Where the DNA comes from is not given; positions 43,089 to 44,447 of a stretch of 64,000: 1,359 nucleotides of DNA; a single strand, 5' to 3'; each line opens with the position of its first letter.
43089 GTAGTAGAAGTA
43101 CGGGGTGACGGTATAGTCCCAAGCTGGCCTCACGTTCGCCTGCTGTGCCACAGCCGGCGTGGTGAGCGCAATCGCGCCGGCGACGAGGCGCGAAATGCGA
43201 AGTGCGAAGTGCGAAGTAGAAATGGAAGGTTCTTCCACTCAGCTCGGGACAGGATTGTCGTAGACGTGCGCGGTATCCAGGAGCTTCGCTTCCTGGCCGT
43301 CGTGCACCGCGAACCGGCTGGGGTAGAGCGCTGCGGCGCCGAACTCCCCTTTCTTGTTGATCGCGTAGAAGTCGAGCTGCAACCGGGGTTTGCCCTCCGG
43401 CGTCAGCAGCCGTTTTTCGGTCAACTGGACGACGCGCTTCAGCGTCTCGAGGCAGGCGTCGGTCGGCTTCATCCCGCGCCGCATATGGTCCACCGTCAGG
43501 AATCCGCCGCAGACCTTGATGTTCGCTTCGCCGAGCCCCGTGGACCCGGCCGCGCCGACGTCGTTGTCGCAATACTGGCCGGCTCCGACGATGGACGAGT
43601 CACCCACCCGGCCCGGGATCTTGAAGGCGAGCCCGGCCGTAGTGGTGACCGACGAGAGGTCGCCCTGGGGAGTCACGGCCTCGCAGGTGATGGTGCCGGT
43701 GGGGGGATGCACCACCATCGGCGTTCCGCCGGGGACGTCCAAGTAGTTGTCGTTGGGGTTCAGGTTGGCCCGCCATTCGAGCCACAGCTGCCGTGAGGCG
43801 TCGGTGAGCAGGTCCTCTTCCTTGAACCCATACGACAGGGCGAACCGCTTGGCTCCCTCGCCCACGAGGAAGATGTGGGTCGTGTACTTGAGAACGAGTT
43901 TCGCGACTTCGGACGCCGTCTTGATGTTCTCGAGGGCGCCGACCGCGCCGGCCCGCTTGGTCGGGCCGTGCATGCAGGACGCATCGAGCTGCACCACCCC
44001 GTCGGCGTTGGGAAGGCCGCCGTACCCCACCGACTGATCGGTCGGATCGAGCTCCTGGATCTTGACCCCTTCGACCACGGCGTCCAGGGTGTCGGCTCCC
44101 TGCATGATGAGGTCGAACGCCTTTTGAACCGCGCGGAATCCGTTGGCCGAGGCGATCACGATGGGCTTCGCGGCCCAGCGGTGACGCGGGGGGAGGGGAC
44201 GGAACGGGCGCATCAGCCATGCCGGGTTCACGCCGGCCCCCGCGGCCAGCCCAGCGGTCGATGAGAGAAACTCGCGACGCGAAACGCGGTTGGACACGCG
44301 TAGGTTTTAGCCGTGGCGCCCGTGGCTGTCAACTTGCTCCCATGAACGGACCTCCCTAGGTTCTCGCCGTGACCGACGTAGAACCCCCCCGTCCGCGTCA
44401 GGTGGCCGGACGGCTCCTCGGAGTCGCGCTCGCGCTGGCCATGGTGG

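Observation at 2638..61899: Dispersed family of tandem-heptamer arrays, mostly organised as inverted arrays (hairpins), at 13 or more loci in 64 kb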

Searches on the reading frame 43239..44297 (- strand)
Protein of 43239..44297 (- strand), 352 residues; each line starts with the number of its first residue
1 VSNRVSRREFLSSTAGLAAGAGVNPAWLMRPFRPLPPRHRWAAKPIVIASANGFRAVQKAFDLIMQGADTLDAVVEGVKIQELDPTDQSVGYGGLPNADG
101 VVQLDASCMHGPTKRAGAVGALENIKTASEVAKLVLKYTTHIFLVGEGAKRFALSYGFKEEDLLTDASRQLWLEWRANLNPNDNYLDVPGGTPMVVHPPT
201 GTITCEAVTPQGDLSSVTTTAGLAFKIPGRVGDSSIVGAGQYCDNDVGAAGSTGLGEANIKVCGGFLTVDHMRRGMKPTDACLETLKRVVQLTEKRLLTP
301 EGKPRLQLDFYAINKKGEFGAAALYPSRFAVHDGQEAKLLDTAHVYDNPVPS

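Call 38: search_protein_families(library=pfam, proteins=[window:43239-44297:-])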
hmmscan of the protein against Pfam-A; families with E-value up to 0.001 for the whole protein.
window:43239-44297:- (352 aa): 1 family
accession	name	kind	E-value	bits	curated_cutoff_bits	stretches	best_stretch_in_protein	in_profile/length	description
PF01112.23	Asparaginase_2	-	3.4e-57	194.3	27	1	55-292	28-268/309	Asparaginase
